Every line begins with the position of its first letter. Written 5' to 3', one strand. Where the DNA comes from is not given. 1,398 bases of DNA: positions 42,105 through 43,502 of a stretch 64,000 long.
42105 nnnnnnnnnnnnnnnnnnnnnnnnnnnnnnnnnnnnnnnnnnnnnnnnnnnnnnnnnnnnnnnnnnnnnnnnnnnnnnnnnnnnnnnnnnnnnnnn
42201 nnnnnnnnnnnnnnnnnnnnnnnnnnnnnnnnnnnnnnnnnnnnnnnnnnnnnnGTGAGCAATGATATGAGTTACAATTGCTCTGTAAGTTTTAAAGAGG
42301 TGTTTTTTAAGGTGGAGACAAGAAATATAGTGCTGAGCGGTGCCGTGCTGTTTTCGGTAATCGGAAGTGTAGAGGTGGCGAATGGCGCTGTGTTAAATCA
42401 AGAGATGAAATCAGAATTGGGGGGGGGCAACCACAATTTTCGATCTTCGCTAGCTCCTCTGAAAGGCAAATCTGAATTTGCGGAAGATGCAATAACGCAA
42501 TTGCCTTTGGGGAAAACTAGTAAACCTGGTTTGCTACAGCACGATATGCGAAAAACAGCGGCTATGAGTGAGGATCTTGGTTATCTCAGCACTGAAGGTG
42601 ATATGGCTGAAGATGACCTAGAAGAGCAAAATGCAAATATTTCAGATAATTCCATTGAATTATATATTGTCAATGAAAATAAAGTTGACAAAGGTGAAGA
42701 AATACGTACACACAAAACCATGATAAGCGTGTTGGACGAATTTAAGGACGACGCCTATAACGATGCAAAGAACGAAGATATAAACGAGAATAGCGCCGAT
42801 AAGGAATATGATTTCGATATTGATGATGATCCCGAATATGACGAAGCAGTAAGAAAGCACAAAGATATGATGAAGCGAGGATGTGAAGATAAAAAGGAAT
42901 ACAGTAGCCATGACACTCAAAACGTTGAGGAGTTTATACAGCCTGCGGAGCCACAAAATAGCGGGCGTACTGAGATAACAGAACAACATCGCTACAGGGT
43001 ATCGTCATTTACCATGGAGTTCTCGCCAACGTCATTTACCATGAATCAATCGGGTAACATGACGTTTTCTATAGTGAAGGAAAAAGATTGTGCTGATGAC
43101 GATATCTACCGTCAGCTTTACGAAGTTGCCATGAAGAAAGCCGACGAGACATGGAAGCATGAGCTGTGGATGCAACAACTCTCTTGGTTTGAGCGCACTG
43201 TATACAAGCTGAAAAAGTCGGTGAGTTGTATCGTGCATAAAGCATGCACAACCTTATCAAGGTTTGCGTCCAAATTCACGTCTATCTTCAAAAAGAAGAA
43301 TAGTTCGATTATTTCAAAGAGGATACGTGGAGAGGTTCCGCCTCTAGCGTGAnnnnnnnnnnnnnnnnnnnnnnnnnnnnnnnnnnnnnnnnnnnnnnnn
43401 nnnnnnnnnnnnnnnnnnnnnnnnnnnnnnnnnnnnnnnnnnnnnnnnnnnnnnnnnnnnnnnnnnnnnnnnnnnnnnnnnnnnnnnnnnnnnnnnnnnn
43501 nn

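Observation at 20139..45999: Seven-member paralogous family of Sec-signal proteins with hypervariable acidic cores and a conserved Trp/Lys-rich C-terminal tail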

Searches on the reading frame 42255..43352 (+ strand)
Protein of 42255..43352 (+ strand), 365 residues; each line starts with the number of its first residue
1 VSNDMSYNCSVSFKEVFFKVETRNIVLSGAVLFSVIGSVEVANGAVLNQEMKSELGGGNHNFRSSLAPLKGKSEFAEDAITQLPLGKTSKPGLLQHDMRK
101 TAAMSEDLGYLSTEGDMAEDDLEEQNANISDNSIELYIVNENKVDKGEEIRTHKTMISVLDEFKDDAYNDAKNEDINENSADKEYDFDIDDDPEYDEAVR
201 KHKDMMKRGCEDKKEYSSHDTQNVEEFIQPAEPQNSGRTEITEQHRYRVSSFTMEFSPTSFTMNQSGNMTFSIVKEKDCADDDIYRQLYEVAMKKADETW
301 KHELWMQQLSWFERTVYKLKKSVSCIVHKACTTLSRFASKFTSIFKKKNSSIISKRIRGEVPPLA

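Call 8: search_protein_families(library=pfam, max_evalue=0.1, proteins=[window:42312-43352:+])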
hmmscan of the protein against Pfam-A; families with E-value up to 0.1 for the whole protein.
window:42312-43352:+ (346 aa): 0 families

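Call 9: search_protein_families(library=ncbifam, max_evalue=0.1, proteins=[window:42312-43352:+])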
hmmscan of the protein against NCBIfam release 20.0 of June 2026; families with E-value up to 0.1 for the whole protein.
window:42312-43352:+ (346 aa): 1 family
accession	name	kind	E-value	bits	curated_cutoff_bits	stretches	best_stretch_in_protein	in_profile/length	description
NF004208.0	PRK05658.1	equivalog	0.027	13.4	555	1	125-330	167-370/631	RNA polymerase sigma factor RpoD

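Call 70: find_homologous_proteins(query=window:42255-43352:+, max_evalue=0.001)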
Query window:42255-43352:+ (365 aa): 3 proteins with E <= 0.001 among 1146 candidates.
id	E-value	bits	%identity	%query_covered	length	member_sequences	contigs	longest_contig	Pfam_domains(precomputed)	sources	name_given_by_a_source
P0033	1.0e-237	806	100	99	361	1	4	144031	-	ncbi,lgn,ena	-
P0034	6.1e-148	511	89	73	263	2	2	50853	-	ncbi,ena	-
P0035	1.1e-51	194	40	88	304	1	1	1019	-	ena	-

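Call 72: find_encoding_contigs(protein=P0033, flank=1000, max_places=10)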
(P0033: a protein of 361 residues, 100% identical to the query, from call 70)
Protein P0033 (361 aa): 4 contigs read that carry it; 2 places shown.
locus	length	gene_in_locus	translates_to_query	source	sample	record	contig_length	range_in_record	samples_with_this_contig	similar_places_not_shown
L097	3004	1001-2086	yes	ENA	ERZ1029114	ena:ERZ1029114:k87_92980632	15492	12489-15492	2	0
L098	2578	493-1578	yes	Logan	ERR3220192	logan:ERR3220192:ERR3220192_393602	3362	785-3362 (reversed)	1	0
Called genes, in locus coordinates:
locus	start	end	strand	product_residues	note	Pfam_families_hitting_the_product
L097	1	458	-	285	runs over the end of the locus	-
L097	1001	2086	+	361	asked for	-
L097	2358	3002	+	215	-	?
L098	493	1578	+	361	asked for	-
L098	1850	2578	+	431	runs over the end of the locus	-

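Call 99: find_encoding_contigs(protein=P0035, flank=1000, max_places=3)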
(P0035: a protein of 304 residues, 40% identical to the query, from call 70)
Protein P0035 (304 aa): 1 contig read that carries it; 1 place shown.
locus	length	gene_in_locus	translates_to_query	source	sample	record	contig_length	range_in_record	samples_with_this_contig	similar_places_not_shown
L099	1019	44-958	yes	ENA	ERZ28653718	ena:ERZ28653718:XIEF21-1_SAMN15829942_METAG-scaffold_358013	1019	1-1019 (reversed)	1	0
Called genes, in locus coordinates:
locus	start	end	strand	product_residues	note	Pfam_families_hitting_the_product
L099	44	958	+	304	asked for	-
